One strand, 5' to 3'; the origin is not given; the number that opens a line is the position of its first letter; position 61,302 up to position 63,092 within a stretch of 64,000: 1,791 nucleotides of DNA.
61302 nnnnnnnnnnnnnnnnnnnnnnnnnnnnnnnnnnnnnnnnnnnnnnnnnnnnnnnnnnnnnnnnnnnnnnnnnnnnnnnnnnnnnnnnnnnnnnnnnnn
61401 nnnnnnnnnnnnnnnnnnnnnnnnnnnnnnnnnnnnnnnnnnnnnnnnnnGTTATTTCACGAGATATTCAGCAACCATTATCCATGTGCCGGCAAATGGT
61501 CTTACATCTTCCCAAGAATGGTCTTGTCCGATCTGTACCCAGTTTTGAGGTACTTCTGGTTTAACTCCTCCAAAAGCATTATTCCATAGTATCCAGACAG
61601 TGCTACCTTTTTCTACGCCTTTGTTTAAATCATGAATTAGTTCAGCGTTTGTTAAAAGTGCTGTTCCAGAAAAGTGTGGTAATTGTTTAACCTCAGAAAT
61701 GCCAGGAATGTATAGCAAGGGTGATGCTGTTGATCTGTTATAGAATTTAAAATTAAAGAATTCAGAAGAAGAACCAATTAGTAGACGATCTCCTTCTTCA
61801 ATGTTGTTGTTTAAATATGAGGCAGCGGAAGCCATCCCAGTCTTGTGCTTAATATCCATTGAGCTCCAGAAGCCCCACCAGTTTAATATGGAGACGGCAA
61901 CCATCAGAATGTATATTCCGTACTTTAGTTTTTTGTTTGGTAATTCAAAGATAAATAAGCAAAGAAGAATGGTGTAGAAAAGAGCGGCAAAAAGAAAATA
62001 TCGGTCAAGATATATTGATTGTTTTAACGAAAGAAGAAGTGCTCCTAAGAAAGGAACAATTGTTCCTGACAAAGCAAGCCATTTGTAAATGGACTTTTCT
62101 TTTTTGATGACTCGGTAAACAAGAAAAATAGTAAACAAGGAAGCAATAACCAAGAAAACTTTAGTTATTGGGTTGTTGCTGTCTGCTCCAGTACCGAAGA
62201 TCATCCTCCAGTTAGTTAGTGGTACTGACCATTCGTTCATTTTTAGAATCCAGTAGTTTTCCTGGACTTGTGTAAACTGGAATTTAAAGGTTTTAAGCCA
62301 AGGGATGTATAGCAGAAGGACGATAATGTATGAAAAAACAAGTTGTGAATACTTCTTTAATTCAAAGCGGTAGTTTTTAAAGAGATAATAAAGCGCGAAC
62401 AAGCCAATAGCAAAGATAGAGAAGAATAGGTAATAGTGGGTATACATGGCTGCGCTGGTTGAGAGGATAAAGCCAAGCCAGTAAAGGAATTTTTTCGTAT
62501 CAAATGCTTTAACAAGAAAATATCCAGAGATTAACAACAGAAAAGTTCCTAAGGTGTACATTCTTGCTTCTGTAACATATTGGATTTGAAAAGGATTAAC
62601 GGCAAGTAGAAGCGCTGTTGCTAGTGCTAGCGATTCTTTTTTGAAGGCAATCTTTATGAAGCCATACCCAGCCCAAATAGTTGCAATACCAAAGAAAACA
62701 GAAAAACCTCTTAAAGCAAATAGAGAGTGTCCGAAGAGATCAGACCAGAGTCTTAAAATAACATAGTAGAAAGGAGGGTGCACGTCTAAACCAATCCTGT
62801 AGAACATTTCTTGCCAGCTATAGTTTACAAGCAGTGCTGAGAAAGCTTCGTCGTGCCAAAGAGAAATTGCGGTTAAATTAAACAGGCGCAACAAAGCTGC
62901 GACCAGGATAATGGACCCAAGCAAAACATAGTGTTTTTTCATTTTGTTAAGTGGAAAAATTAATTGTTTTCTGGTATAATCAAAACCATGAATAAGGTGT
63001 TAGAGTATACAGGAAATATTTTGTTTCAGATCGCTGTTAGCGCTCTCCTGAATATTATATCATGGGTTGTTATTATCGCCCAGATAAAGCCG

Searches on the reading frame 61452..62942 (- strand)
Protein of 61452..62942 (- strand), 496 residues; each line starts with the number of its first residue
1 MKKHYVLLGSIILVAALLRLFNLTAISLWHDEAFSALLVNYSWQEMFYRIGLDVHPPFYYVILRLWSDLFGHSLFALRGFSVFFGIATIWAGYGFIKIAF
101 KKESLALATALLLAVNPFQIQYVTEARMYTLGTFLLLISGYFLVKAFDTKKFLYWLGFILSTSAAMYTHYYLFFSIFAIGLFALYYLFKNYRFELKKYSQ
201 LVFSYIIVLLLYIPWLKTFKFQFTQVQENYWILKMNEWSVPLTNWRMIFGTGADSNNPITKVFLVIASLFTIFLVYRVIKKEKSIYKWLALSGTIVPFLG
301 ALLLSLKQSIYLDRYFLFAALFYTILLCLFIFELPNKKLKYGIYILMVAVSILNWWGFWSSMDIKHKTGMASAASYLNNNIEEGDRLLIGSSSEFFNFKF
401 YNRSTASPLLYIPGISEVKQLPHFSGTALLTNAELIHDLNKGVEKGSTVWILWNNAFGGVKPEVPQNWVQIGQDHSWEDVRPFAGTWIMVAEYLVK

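Call 64: search_protein_families(library=pfam, proteins=[window:61452-62942:-], max_evalue=0.00001)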
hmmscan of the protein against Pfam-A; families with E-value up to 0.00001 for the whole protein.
window:61452-62942:- (496 aa): 1 family
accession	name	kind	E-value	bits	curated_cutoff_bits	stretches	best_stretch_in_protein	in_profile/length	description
PF13231.12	PMT_2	-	1.5e-14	55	26.1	1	55-216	2-158/160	Dolichyl-phosphate-mannose-protein mannosyltransferase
